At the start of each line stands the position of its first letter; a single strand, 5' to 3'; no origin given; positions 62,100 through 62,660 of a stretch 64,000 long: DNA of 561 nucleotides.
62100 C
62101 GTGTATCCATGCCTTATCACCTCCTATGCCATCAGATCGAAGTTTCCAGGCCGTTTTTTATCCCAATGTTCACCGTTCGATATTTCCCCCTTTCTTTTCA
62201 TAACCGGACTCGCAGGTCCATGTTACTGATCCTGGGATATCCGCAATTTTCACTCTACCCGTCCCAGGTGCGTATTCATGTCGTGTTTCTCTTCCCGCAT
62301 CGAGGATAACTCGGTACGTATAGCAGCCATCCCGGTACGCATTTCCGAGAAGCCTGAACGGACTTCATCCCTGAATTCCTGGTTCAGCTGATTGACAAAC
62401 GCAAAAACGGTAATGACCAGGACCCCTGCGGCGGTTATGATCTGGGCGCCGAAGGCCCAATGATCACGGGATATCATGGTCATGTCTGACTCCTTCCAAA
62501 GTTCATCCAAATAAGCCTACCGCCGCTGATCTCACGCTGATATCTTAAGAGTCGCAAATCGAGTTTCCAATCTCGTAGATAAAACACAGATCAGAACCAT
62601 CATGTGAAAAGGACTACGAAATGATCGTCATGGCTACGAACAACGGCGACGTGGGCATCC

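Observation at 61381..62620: Low-GC islet: coiled-coil protein with a perfect 21-bp x8 in-frame repeat plus operator-like direct repeats and a small TM/coiled-coil protein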

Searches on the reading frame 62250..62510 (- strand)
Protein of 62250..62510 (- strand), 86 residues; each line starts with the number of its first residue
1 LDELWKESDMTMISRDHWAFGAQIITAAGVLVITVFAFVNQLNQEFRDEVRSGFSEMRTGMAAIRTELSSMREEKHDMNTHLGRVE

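Call 6: search_protein_families(library=pfam, proteins=[window:62250-62510:-], max_evalue=1)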
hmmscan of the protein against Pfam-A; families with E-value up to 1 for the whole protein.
window:62250-62510:- (86 aa): 1 family
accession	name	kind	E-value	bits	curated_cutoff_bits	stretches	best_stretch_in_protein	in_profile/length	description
PF20570.3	DUF6779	-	0.069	14.2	28.1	1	43-74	55-86/108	Domain of unknown function (DUF6779)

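Call 7: search_protein_families(library=phrogs, proteins=[window:62250-62510:-], max_evalue=1)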
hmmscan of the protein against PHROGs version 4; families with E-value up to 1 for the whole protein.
window:62250-62510:- (86 aa): 7 families
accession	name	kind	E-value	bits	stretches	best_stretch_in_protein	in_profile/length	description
phrog_21734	-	unknown function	0.032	15.4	1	38-82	49-93/156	-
phrog_462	-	other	0.039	15.1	1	9-81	4-63/101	lipoprotein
phrog_404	-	tail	0.091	13.8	1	45-78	72-106/118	minor tail protein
phrog_3671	-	unknown function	0.092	14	1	21-80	12-71/87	-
phrog_24480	-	unknown function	0.18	12.9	1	25-42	23-40/63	-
phrog_15808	-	unknown function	0.23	12.5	1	40-85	63-108/142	-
phrog_5225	-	unknown function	0.49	11.8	0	48-83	10-45/92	-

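Call 13: find_encoding_contigs(protein=window:62250-62510:-, flank=10000)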
Protein window:62250-62510:- (86 aa): no gene with exactly this product is on record in the collection.

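Call 25: find_homologous_proteins(query=window:62253-62483:-, max_evalue=0.01)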
Query seq(77 aa) (77 aa): 26 proteins with E <= 0.01 among 26 candidates.
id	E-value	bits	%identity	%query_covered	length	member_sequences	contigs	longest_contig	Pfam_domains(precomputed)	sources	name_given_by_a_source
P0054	9.2e-37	142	92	100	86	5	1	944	PF10805.15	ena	-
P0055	3.2e-36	140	91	100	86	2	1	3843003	-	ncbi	-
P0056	2.7e-35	137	88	100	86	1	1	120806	-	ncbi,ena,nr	ncbi:MAG: hypothetical protein OXO51_10480 [Gemmatimonadota bacterium]|nr:hypothetical protein [Gemm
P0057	4.5e-35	136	88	100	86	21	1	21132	PF10805.15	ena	-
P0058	5.0e-35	136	87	100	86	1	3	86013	-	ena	-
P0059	2.4e-34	134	87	100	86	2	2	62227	-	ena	-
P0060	1.5e-33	131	86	100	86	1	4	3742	-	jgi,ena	-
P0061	1.9e-33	131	84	100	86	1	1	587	PF10805.15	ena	-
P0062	2.2e-33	131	86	100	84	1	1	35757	-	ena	-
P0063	2.3e-33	131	84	100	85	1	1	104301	PF10805.15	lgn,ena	-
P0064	3.1e-33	130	82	100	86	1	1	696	PF10805.15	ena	-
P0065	6.3e-33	129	84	100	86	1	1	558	PF10805.15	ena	-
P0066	1.3e-32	128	84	100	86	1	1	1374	-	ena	-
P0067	1.4e-32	128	82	100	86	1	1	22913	-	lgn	-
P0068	1.7e-32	128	84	100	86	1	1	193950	-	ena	-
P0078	2.1e-18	84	58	100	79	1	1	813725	-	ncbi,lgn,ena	-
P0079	5.7e-17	79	58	100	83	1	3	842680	-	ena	-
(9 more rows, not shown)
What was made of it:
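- On TM-heptad-RLGRVEG small protein family (unnamed): phmmer E-values of 1e-17 to 1e-37 to 26 proteins (call 25).
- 26 close members, all from Gemmatimonadota MAGs (call 25).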

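Call 28: find_encoding_contigs(protein=P0078, flank=4000, max_places=3)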
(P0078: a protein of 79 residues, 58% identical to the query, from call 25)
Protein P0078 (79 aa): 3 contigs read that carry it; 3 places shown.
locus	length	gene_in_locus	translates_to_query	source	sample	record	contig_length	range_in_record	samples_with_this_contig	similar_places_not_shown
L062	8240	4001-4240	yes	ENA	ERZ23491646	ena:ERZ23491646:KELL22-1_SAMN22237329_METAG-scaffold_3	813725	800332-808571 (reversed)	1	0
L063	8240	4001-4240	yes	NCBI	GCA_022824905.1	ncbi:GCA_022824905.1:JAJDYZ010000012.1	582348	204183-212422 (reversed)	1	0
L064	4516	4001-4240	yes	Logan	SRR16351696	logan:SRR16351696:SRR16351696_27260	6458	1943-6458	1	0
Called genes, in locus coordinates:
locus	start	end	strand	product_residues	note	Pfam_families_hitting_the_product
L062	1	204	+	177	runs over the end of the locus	PF01042:Ribonuc_L-PSP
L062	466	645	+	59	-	-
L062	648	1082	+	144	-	PF03692:CxxCxxCC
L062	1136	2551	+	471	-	PF00266:Aminotran_5 (faint), PF03841:SelA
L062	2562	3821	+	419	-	PF00586:AIRS, PF02769:AIRS_C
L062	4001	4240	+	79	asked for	-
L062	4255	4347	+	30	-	-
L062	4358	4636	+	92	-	PF10805:DUF2730 (faint)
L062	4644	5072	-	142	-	PF06271:RDD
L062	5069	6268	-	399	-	PF02746:MR_MLE_N, PF13378:MR_MLE_C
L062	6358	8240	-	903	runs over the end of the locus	PF00246:Peptidase_M14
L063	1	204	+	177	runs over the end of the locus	PF01042:Ribonuc_L-PSP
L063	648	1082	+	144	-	PF03692:CxxCxxCC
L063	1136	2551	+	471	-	PF00266:Aminotran_5 (faint), PF03841:SelA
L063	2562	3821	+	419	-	PF00586:AIRS, PF02769:AIRS_C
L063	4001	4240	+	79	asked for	-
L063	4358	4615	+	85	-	-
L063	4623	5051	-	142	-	PF06271:RDD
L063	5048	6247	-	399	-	PF02746:MR_MLE_N, PF13378:MR_MLE_C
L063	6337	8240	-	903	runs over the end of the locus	PF00246:Peptidase_M14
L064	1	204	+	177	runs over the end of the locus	PF01042:Ribonuc_L-PSP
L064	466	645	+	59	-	-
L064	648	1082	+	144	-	PF03692:CxxCxxCC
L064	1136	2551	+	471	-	PF00266:Aminotran_5 (faint), PF03841:SelA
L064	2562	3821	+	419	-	PF00586:AIRS, PF02769:AIRS_C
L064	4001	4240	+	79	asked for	-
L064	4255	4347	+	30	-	-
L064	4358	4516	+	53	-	?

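Call 29: find_encoding_contigs(protein=P0079, flank=4000, max_places=3)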
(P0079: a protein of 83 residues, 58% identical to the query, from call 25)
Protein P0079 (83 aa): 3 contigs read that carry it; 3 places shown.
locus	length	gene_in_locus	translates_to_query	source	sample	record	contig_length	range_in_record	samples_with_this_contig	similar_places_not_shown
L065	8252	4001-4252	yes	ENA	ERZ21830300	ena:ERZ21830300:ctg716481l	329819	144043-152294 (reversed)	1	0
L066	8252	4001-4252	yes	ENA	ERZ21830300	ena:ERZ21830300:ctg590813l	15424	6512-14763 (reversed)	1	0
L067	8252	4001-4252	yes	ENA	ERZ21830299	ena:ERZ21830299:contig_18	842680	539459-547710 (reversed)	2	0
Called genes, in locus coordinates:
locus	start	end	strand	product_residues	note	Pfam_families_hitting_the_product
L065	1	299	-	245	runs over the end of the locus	-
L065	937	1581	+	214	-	-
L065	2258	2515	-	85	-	-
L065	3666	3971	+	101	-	-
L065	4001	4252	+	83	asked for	-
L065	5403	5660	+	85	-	-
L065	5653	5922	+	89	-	-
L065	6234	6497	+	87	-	-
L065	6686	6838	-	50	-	-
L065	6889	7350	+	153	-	-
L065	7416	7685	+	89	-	-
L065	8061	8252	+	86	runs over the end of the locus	-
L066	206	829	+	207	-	-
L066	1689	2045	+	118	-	-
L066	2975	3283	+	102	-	-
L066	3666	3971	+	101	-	-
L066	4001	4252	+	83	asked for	-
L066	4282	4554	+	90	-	PF10805:DUF2730 (faint)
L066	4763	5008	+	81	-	-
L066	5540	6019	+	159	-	PF13274:SocA_Panacea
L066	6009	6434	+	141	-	-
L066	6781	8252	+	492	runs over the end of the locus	PF14356:DUF4403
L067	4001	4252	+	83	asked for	-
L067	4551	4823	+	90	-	PF10805:DUF2730 (faint)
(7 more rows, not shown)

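Call 37: search_protein_families(library=pfam, alignment_id=A1, max_evalue=1)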
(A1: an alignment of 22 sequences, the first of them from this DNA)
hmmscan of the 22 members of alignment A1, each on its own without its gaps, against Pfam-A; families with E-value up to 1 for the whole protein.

A. member 1, seq(77 aa): 1 family
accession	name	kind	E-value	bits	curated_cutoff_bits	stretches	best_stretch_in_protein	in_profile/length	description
PF20570.3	DUF6779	-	0.054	14.6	28.1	1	34-65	55-86/108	Domain of unknown function (DUF6779)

B. families by the number of members that match (of 22 scanned): 49 families (the first 25 are shown)
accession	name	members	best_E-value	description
PF20570.3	DUF6779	19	0.00012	Domain of unknown function (DUF6779)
PF01484.22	Col_cuticle_N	15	0.015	Nematode cuticle collagen N-terminal domain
PF07798.16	CCDC90-like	13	0.00045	Coiled-coil domain-containing protein 90-like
PF07889.17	DUF1664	11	0.003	Protein of unknown function (DUF1664)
PF10498.14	IFT57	10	0.0079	Intra-flagellar transport protein 57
PF05377.16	FlaC_arch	8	0.0048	Flagella accessory protein C (FlaC)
PF14023.12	Bestrophin-like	8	0.017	Bestrophin-like domain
PF10473.14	CENP-F_leu_zip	6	0.008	Leucine-rich repeats of kinetochore protein Cenp-F/LEK1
PF10845.14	DUF2576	6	0.084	Protein of unknown function (DUF2576)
PF10805.13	DUF2730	6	0.093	Protein of unknown function (DUF2730)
PF09486.15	HrpB7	5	0.0028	Bacterial type III secretion protein (HrpB7)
PF07989.16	Cnn_1N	5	0.022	Centrosomin N-terminal motif 1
PF24922.1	ACBP4_C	4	0.0038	Acyl-CoA-binding domain-containing protein 4-6, C-terminal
PF05615.18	THOC7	4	0.0052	Tho complex subunit 7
PF01442.23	Apolipoprotein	4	0.0097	Apolipoprotein A1/A4/E domain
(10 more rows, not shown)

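Call 43: search_protein_representatives(alignment_id=A1)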
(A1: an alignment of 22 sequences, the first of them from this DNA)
Query: 22 sequences, 86 profile positions. Proteins with E-value up to 0.001 (for the whole library): 281; up to 1e-10: 20; up to 1e-30: 2. The best 150 are listed.
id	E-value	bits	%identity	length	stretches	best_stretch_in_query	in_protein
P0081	4.1e-33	129.6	-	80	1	1-83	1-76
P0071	1.8e-31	124.4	-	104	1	1-60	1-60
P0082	2.1e-21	92.1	-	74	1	1-59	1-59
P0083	5.6e-20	87.5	-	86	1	6-85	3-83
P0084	1.2e-16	76.8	-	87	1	1-68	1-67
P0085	1.3e-15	73.6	-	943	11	40-80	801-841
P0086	2.4e-15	72.7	-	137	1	8-84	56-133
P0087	2.5e-15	72.6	-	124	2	37-84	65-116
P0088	3.9e-15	72.0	-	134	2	35-82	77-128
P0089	6.5e-15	71.3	-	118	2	37-84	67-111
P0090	1.5e-14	70.1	-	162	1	38-82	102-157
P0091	3.8e-14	68.8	-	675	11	39-78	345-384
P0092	3.4e-13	65.8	-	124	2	36-82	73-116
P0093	4.0e-13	65.5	-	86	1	1-86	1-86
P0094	2.8e-12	62.8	-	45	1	36-85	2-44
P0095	1.3e-11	60.7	-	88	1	14-85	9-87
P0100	1.4e-10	57.4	-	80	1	20-84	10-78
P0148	5.5e-06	42.7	-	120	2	4-82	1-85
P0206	5.9e-05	39.4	-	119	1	15-82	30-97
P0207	6.0e-05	39.3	-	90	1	19-85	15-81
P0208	6.2e-05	39.3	-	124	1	18-83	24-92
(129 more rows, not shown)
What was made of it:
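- On TM-heptad-RLGRVEG small protein family (unnamed): The profile finds 281 proteins at E<=1e-3 (call 43).
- The p2 profile finds 281 proteins with the same architecture (call 43).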

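Call 45: search_protein_families(library=ncbifam, proteins=[P0083, P0088, P0090, P0095, P0100, P0148, P0206, P0207, P0208, P0056], max_evalue=0.1)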
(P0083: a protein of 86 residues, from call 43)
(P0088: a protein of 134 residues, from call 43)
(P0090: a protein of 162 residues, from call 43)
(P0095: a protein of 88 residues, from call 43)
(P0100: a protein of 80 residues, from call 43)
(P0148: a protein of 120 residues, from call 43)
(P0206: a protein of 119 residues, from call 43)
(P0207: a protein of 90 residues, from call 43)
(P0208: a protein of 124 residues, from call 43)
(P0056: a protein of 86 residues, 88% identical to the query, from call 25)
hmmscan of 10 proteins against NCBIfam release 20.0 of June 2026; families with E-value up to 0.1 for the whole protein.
P0083 (86 aa): 0 families

P0088 (134 aa): 23 families
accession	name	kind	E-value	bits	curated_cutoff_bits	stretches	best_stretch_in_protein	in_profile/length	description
NF033885.1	conj_TraP_IncI1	equivalog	5.2e-05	23.1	135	1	26-131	22-128/217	conjugal transfer protein TraP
NF052504.1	sll1863_fam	domain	0.00021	21.4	35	1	42-109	22-89/93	sll1863 family stress response protein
NF045487.1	ASRP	equivalog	0.002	16.8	300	1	55-130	151-269/593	archaea-specific SMC-related protein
NF049873.2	cytotoxin_MakE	exception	0.0048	15.9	360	1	50-130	104-183/352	alpha-pore-forming cytotoxin subunit MakE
NF004434.0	PRK05771.3-3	equivalog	0.0054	15.2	777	1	43-110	190-257/686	V-type ATP synthase subunit I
NF005198.1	PRK06669.1-3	equivalog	0.0062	15.8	200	1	58-118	17-78/299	flagellar assembly protein FliH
NF002244.0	PRK01156.1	equivalog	0.0063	14.6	847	1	58-130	621-694/895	DNA double-strand break repair ATPase Rad50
NF049871.2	cytotoxin_MakA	exception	0.0075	15.3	320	0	87-126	142-181/354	alpha-pore-forming cytotoxin MakA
TIGR02872.1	spore_ytvI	equivalog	0.01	15.3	198.15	1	19-112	53-143/341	sporulation integral membrane protein YtvI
NF038218.1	IcmG_DotF_IVB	equivalog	0.011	15.4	200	1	16-130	39-158/266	type IVB secretion system protein IcmG/DotF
TIGR01069.2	mutS2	equivalog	0.017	13.5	400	1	53-117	534-598/790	endonuclease MutS2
NF037998.2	RND_1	equivalog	0.019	12.6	400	1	45-115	1051-1122/1237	protein translocase SecDF, variant type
NF003500.0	PRK05170.1-4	equivalog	0.02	14.9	203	1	12-88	54-130/147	YcgN family cysteine cluster protein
NF049857.1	InaC_CT813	equivalog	0.029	14.3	200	1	49-103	105-218/241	inclusion membrane protein InaC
TIGR03752.1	conj_TIGR03752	hypoth_equivalog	0.038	13.2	241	1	62-121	82-141/471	TIGR03752 family integrating conjugative element protein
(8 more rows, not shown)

P0090 (162 aa): 2 families
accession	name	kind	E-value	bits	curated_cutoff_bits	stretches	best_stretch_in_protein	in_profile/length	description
NF045487.1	ASRP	equivalog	0.00056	18.6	300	1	35-151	156-261/593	archaea-specific SMC-related protein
NF052504.1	sll1863_fam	domain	0.0047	17.1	35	1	63-134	21-92/93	sll1863 family stress response protein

P0095 (88 aa): 1 family
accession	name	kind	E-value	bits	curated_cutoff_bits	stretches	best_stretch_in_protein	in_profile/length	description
NF045487.1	ASRP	equivalog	0.033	12.8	300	1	33-81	375-423/593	archaea-specific SMC-related protein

P0100 (80 aa): 6 families
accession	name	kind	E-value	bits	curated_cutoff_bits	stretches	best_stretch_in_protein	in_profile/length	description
NF047516.1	LA_3659_fam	equivalog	0.004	16.8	36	1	22-74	61-112/221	LA_3659 family protein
NF047514.1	SpiroCoCo_N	equivalog_domain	0.004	16.8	75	1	22-74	61-112/221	SpiroCoCo family coiled-coil protein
NF010535.0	PRK13923.1-3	equivalog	0.0052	16.6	257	1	18-68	110-158/193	sporulation-specific transcriptional regulator GerR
TIGR02978.1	phageshock_pspC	equivalog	0.013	15.3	104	1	6-73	40-106/121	envelope stress response membrane protein PspC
NF050110.1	TransRegBldD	equivalog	0.048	13.4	250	1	2-67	57-121/162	transcriptional regulator BldD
NF004412.0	PRK05759.1-3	equivalog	0.064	13.1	156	1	26-61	68-103/185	F0F1 ATP synthase subunit B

P0148 (120 aa): 60 families (the best 25 are shown)
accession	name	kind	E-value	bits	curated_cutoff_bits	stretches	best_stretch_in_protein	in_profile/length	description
TIGR02168.1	SMC_prok_B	equivalog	3.1e-05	21.9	567.35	1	33-95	785-847/1181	chromosome segregation protein SMC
NF045487.1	ASRP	equivalog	3.9e-05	22.5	300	1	32-101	197-265/593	archaea-specific SMC-related protein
NF038350.1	taxis_HmpF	equivalog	4.3e-05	22.1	200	1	33-99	460-526/553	pilus motility taxis protein HmpF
NF009644.1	PRK13169.1-5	equivalog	0.00019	22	130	1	35-109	11-83/116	DNA replication initiation control protein YabA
NF047408.1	SA0632_fam_LP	equivalog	0.0002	20.9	70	1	17-76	6-66/68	SA0632 family lipoprotein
TIGR04211.1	SH3_and_anchor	equivalog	0.00023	20.8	65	1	32-101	80-148/198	TIGR04211 family SH3 domain-containing protein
NF005411.0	PRK06975.1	equivalog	0.00036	19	414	1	13-96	334-416/660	fused uroporphyrinogen-III synthase HemD/membrane protein HemX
TIGR02169.1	SMC_prok_A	equivalog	0.00036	18.4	729.4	1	32-98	365-434/1165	chromosome segregation protein SMC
NF003409.0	PRK04778.1-3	equivalog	0.00057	18.7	562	1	34-99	113-178/570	septation ring formation regulator EzrA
NF008173.0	PRK10920.1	equivalog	0.00092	18.4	313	1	5-99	34-127/390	uroporphyrinogen-III C-methyltransferase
NF040738.1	nickel_Mua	equivalog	0.0012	19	75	1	33-91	26-84/185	nickel-binding protein Mua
NF041034.1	Rad50_Sulf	equivalog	0.0012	16.8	1000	1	31-98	617-687/872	DNA double-strand break repair ATPase Rad50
NF003413.0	PRK04778.1-7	equivalog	0.0014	17.1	556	1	32-100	110-178/564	septation ring formation regulator EzrA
NF050123.1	SURF1_Mycobac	exception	0.0024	17.2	190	1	13-68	12-67/238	SURF1 family cytochrome oxidase biogenesis protein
TIGR02680.1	TIGR02680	hypoth_equivalog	0.0026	15.6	462.85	1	33-100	284-946/1356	TIGR02680 family protein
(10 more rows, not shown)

P0206 (119 aa): 2 families
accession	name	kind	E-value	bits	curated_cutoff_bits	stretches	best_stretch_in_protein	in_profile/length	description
NF047377.1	heat_HspR_dupli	exception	0.045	13.2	300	1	31-79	57-105/214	heat shock protein transcriptional repressor HspR, fused homodimer type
TIGR03348.1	VI_IcmF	equivalog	0.059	11.3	388.15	1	25-91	31-100/1168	type VI secretion system membrane subunit TssM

P0207 (90 aa): 1 family
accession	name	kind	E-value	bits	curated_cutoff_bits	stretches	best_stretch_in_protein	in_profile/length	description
NF045487.1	ASRP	equivalog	0.033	12.8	300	1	33-73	311-351/593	archaea-specific SMC-related protein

P0208 (124 aa): 1 family
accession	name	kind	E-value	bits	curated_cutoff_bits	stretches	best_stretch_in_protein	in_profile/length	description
NF038218.1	IcmG_DotF_IVB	equivalog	0.018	14.7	200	1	40-85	133-178/266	type IVB secretion system protein IcmG/DotF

P0056 (86 aa): 2 families
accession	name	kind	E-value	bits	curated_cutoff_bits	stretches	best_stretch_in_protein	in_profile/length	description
NF005324.0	PRK06853.1-4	equivalog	0.012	15.5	222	1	52-84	24-56/196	indolepyruvate oxidoreductase subunit beta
NF005326.0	PRK06853.1-6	equivalog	0.061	13.1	348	0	52-84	25-57/202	indolepyruvate oxidoreductase subunit beta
